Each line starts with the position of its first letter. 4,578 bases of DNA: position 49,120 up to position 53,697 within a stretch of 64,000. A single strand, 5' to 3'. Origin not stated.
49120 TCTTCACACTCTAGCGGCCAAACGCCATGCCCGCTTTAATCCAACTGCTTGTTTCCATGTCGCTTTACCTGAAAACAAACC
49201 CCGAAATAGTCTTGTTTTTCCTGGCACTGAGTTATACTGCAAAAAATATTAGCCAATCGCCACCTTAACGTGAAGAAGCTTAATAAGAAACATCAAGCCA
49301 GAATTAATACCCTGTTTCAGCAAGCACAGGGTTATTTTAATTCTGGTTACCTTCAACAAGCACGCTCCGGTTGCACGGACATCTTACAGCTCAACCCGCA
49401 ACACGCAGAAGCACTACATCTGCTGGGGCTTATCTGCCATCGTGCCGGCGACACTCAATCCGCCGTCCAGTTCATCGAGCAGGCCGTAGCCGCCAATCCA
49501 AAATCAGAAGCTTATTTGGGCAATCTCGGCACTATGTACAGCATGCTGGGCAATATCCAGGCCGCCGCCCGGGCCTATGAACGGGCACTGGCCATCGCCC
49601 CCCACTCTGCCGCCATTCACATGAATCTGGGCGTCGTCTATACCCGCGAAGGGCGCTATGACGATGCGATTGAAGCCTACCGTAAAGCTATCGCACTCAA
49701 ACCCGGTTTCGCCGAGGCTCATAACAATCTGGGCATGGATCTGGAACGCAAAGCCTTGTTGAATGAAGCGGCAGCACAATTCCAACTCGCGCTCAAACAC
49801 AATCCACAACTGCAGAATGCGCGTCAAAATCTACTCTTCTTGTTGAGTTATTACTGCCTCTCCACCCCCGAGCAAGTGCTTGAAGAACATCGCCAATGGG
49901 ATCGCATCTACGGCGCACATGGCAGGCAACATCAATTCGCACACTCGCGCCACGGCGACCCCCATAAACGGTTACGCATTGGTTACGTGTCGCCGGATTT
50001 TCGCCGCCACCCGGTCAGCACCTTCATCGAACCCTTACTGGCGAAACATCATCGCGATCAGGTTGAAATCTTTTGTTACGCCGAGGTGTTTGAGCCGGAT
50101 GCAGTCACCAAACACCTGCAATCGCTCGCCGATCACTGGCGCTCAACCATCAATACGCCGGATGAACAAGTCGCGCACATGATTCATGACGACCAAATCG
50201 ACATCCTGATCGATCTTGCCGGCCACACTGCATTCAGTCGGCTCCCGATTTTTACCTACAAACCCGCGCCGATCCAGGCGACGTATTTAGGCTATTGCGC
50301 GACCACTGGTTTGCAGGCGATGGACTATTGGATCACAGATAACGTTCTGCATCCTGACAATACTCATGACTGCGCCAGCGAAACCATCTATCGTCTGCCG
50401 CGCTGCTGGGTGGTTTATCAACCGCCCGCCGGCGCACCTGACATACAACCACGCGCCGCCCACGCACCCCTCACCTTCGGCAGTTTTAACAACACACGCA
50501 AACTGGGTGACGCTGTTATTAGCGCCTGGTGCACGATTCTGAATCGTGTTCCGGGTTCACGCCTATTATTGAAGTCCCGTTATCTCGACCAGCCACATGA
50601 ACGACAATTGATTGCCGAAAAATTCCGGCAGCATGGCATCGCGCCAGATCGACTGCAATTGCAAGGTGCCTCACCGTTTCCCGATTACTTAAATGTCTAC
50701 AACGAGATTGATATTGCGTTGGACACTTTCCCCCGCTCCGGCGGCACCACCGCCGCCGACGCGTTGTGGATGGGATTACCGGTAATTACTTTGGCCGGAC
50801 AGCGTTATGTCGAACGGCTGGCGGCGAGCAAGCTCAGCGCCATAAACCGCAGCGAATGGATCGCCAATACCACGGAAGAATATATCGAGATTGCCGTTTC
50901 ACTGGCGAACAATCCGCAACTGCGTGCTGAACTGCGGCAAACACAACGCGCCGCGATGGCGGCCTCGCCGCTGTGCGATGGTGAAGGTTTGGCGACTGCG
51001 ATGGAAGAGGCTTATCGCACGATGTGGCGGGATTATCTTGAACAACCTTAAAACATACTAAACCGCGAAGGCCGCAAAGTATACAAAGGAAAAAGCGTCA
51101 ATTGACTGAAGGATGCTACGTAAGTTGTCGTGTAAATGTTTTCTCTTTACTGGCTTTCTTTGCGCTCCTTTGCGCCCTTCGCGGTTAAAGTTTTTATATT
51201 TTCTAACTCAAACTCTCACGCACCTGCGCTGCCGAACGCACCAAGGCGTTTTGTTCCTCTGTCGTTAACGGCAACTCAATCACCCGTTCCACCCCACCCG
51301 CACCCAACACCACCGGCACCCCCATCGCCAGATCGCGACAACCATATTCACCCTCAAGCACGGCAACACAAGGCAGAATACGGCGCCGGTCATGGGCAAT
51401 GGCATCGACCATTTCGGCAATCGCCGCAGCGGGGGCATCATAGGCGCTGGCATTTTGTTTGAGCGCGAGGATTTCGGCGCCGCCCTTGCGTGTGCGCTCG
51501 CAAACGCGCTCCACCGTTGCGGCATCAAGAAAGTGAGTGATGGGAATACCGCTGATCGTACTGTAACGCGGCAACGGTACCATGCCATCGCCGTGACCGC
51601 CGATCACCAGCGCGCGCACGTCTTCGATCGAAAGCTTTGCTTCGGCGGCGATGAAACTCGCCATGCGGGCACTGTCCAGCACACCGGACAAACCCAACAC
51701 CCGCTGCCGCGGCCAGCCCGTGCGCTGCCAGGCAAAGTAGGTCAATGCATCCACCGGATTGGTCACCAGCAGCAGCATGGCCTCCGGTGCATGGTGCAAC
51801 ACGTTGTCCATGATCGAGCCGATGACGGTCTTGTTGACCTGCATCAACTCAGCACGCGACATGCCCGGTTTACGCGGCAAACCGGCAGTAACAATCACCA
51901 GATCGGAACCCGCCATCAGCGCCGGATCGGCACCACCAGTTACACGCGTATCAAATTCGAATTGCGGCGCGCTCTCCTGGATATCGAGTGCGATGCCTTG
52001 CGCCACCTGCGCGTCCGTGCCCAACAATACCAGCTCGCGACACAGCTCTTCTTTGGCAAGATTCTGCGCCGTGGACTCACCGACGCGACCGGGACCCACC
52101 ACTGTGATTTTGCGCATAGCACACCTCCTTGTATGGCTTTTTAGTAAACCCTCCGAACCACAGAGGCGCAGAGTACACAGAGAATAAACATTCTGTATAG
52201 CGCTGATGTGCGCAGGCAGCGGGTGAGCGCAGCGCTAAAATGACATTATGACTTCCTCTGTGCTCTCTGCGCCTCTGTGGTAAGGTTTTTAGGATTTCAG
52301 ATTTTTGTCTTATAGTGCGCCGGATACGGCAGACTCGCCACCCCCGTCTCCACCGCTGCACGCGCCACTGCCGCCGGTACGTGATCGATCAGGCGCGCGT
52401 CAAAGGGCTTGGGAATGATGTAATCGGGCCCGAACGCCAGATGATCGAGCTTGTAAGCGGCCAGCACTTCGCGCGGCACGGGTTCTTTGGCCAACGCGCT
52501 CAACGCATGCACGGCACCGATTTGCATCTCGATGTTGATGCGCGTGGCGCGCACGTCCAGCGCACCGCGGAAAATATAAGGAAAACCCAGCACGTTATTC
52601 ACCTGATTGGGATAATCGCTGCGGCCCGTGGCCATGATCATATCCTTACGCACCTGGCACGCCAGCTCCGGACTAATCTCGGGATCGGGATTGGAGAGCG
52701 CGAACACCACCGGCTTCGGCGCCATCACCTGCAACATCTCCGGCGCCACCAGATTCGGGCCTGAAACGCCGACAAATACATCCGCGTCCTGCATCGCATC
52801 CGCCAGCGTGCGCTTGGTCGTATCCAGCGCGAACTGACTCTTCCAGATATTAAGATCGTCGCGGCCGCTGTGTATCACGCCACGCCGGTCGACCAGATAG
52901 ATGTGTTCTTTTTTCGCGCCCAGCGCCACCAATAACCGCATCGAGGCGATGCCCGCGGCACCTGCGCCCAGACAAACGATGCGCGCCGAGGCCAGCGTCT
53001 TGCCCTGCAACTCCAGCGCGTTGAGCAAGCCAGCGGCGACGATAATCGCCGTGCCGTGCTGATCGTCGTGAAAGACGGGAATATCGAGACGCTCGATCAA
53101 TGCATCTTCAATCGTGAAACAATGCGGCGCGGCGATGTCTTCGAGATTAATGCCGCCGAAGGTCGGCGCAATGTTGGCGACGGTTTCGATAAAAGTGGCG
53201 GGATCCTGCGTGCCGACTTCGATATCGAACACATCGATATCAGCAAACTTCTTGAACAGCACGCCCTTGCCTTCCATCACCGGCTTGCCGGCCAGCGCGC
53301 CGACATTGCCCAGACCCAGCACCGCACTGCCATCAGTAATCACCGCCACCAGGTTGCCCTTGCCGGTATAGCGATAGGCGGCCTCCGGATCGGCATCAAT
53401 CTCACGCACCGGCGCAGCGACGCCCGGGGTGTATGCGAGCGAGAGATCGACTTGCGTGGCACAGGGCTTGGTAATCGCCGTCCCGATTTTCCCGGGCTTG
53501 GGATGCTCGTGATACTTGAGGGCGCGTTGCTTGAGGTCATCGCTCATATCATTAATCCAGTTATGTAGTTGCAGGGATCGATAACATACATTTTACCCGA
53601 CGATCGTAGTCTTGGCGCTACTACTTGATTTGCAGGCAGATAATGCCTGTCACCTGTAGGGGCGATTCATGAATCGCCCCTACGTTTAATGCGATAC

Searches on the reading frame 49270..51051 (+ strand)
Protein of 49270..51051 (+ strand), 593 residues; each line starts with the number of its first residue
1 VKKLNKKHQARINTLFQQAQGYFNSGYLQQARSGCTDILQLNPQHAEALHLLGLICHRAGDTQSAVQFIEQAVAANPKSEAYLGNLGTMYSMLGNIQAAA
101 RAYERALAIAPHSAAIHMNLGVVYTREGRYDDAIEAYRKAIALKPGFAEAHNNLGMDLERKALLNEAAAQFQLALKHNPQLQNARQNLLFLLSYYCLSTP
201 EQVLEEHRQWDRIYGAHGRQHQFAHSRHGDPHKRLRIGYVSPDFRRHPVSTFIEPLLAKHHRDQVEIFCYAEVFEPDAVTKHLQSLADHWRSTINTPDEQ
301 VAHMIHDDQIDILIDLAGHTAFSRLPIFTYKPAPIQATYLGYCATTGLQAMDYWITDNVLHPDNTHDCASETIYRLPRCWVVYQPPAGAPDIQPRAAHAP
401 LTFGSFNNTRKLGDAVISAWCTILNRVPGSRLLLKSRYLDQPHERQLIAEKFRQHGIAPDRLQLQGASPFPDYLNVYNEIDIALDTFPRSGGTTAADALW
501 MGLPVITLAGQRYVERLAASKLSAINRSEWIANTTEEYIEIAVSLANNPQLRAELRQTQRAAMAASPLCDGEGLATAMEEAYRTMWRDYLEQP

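Call 82: search_protein_families(library=pfam, proteins=[window:49270-51051:+], max_evalue=0.00001)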
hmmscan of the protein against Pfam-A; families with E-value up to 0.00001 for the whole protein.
window:49270-51051:+ (593 aa): 18 families
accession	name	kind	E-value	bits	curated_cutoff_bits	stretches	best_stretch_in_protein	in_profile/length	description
PF13844.12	Glyco_transf_41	-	6.9e-56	190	25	2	211-382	58-230/543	Glycosyl transferase family 41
PF07719.23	TPR_2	-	8.9e-30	100.8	27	1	114-146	1-33/34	Tetratricopeptide repeat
PF00515.34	TPR_1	-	4.5e-26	90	27.8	1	114-147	1-34/34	Tetratricopeptide repeat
PF13431.12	TPR_17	-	1.3e-19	69.2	24.4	0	102-135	1-34/34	Tetratricopeptide repeat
PF13181.12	TPR_8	-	2.3e-19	68.3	25.7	1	115-145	2-32/34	Tetratricopeptide repeat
PF13432.12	TPR_16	-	1.1e-18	67.7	32.7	1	93-146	10-63/65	Tetratricopeptide repeat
PF13428.12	TPR_14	-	2.6e-17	62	23.5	0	116-155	3-42/44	Tetratricopeptide repeat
PF13414.12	TPR_11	-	3.1e-17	62.4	26.8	2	123-155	3-35/42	TPR repeat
PF13424.12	TPR_12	-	6.5e-17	61.9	30.1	0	114-176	3-73/77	Tetratricopeptide repeat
PF13176.12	TPR_7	-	1.2e-16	59.7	27.9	0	118-146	3-33/36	Tetratricopeptide repeat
PF14559.12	TPR_19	-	3.1e-15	56.7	25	1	94-151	5-62/68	Tetratricopeptide repeat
PF13371.12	TPR_9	-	7.6e-09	35.9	35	0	22-80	5-63/73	Tetratricopeptide repeat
PF23914.1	TPR_CcmH_CycH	-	2.6e-08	34.3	42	0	86-180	56-153/158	Cytochrome c-type biogenesis protein H TPR domain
PF13374.12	TPR_10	-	7.7e-08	32.6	27.5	0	82-109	4-31/42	Tetratricopeptide repeat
PF13174.12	TPR_6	-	1.6e-07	32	26.3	0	119-142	5-28/33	Tetratricopeptide repeat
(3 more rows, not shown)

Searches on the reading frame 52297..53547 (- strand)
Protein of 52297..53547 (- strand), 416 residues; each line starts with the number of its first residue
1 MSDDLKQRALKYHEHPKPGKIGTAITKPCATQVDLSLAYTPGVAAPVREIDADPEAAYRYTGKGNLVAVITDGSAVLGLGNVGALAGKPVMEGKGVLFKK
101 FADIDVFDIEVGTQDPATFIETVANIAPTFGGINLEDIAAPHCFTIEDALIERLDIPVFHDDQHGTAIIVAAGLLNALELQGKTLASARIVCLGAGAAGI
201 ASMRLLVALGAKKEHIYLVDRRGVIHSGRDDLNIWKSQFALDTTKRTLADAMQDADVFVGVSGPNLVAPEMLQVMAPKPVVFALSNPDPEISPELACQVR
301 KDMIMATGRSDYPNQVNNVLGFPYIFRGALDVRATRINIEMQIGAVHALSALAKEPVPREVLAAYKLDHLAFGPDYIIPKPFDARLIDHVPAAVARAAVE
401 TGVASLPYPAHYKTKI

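Call 54: find_homologous_proteins(query=window:52297-53547:-, max_evalue=1e-50)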
Query window:52297-53547:- (416 aa): 8000 proteins with E <= 1e-50 among 8000 candidates; the best 120 are listed.
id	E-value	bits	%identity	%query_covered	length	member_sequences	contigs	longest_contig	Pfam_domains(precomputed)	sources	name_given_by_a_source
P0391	2.5e-273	924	100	100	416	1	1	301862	PF00390.25,PF03949.22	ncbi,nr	ncbi:MAG: malate dehydrogenase [Gammaproteobacteria bacterium]|nr:malate dehydrogenase [Gammaproteob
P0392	1.5e-260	882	96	100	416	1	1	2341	PF00390.25,PF03949.22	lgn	-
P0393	7.0e-256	867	94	99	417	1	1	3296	PF00390.25,PF03949.22,PF01262.28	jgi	jgi:malate dehydrogenase (oxaloacetate-decarboxylating)(NADP+)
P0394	1.5e-251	852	93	99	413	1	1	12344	PF00390.25,PF03949.22,PF01262.28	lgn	-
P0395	3.4e-217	739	81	99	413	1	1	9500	PF00390.25,PF03949.22,PF01262.28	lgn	-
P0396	6.4e-216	735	81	98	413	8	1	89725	PF00390.25,PF03949.22,PF01262.28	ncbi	ncbi:MAG: malic enzyme-like NAD(P)-binding protein [Pseudomonadota bacterium]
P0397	1.2e-215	734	82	99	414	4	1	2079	PF00390.25,PF03949.22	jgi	jgi:malate dehydrogenase (oxaloacetate-decarboxylating)(NADP+)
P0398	3.5e-215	733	80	99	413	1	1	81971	PF00390.25,PF03949.22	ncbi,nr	ncbi:MAG: malate dehydrogenase [Gammaproteobacteria bacterium]|nr:malate dehydrogenase [Gammaproteob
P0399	1.5e-214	731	81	98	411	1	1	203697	PF00390.25,PF03949.22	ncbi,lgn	-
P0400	3.1e-214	730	80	99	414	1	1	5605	PF00390.25,PF03949.22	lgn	-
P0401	5.0e-214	729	81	99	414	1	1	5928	PF00390.25,PF03949.22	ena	-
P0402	5.9e-214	729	82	98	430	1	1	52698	PF00390.25,PF03949.22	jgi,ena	-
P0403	1.5e-213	727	81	99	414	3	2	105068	PF00390.25,PF03949.22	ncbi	-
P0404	4.1e-213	726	80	99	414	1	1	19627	PF00390.25,PF03949.22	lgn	-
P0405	4.4e-213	726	81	99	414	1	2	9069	PF00390.25,PF03949.22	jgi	-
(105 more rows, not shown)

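Call 55: find_encoding_contigs(protein=P0394, flank=10000, max_places=3)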
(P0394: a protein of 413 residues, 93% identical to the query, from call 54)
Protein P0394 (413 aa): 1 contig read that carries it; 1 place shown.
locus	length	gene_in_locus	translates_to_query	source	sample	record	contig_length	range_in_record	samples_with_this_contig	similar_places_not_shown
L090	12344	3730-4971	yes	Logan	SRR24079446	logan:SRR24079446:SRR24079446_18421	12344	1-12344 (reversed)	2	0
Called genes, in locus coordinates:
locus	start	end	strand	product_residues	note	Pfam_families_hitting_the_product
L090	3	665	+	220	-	?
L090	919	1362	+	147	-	PF00571:CBS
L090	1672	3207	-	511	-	PF11658:CBP_BcsG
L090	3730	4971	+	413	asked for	PF00390:malic, PF01262:AlaDh_PNT_C (weak), PF03949:Malic_M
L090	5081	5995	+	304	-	PF00056:Ldh_1_N, PF02866:Ldh_1_C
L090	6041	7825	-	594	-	PF13424:TPR_12 (weak), PF13432:TPR_16 (weak), PF00515:TPR_1, PF07719:TPR_2, PF13181:TPR_8, PF13414:TPR_11, PF13424:TPR_12, PF13844:Glyco_transf_41, +10 more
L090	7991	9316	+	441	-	PF00285:Citrate_synt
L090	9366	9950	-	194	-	-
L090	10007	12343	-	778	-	?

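Call 56: find_encoding_contigs(protein=P0393, flank=10000, max_places=3)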
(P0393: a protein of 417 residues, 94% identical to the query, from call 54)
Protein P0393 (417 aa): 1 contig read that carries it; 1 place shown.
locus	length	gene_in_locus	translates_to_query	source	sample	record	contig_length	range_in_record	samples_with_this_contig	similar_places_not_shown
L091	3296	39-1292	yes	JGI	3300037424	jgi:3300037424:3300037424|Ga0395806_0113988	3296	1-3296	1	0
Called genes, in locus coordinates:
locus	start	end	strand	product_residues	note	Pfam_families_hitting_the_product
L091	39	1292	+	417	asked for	PF00390:malic, PF03949:Malic_M, PF01262:AlaDh_PNT_C (weak)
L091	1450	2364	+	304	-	PF00056:Ldh_1_N, PF02866:Ldh_1_C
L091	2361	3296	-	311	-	?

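Call 59: find_encoding_contigs(protein=P0399, flank=10000, max_places=2)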
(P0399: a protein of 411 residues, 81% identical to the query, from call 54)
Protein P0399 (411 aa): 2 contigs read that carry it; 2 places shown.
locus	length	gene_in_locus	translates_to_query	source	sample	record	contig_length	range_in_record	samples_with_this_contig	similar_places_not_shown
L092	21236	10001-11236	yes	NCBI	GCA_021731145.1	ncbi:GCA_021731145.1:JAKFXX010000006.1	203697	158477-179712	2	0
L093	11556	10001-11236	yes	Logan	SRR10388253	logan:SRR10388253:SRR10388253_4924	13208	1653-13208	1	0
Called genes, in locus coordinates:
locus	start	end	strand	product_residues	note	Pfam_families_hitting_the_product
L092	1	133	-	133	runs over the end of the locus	PF01152:Bac_globin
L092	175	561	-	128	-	PF02810:SEC-C (weak), PF17775:YchJ_M-like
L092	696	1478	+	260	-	PF00149:Metallophos, PF12850:Metallophos_2 (faint)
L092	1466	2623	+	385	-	PF13439:Glyco_transf_4, PF13579:Glyco_trans_4_4, PF20706:GT4-conflict, PF00534:Glycos_transf_1, PF13692:Glyco_trans_1_4, PF13524:Glyco_trans_1_2 (weak)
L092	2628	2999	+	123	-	PF01219:DAGK_prokar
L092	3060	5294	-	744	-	PF22020:RlmL_1st, PF02926:THUMP, PF01170:UPF0020, PF05175:MTS (faint), PF10672:Methyltrans_SAM, PF03602:Cons_hypoth95, PF13847:Methyltransf_31 (weak)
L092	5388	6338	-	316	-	PF00072:Response_reg, PF00990:GGDEF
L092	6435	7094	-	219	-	PF00929:RNase_T, PF16473:Rv2179c-like (faint)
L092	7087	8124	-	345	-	PF04909:Amidohydro_2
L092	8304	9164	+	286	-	PF02421:FeoB_N (faint), PF03193:RsgA_GTPase, PF01926:MMR_HSR1 (weak)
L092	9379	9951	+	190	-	PF03695:UPF0149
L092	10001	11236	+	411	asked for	PF00390:malic, PF03949:Malic_M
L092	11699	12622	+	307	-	PF00056:Ldh_1_N, PF02866:Ldh_1_C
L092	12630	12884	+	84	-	PF04457:MJ1316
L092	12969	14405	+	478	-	PF23023:Anti-Pycsar_Apyc1 (faint), PF00753:Lactamase_B, PF16661:Lactamase_B_6, PF12706:Lactamase_B_2, PF10996:Beta-Casp, PF07521:RMMBL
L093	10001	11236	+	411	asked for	PF00390:malic, PF03949:Malic_M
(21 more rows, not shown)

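Call 60: find_encoding_contigs(protein=P0396, flank=10000, max_places=2)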
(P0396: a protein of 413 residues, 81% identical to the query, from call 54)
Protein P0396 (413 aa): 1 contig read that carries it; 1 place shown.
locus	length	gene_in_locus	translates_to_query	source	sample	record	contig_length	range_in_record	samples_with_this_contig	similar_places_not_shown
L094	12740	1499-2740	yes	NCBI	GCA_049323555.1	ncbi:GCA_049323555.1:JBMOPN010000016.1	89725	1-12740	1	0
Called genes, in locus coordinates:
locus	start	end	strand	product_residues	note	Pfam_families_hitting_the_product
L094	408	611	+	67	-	PF01197:Ribosomal_L31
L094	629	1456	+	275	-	PF00565:SNase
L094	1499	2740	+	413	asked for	PF00390:malic, PF01262:AlaDh_PNT_C (weak), PF03949:Malic_M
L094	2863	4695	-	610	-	PF00512:HisKA, PF02518:HATPase_c, PF00072:Response_reg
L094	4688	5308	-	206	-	PF00072:Response_reg, PF00196:GerE, PF08281:Sigma70_r4_2 (weak)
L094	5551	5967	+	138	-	-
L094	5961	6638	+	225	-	PF04238:DUF420 (faint), PF10067:DUF2306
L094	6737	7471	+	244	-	PF12146:Hydrolase_4, PF00561:Abhydrolase_1, PF12697:Abhydrolase_6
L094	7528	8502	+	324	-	PF08240:ADH_N, PF00107:ADH_zinc_N, PF13602:ADH_zinc_N_2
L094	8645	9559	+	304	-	PF00056:Ldh_1_N, PF02866:Ldh_1_C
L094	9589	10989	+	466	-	PF00753:Lactamase_B, PF12706:Lactamase_B_2, PF16661:Lactamase_B_6, PF10996:Beta-Casp, PF07521:RMMBL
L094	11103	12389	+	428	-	PF00285:Citrate_synt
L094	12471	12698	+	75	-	PF05509:TraY (weak), PF07704:PSK_trans_fac (weak)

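Call 61: find_encoding_contigs(protein=P0392, flank=10000, max_places=3)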
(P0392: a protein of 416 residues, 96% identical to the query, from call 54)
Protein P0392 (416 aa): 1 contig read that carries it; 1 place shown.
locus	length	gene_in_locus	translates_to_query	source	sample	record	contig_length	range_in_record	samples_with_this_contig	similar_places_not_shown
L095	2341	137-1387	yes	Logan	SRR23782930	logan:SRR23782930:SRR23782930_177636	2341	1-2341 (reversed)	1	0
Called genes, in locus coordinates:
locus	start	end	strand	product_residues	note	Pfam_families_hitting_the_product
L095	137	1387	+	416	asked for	PF00390:malic, PF03949:Malic_M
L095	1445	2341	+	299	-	?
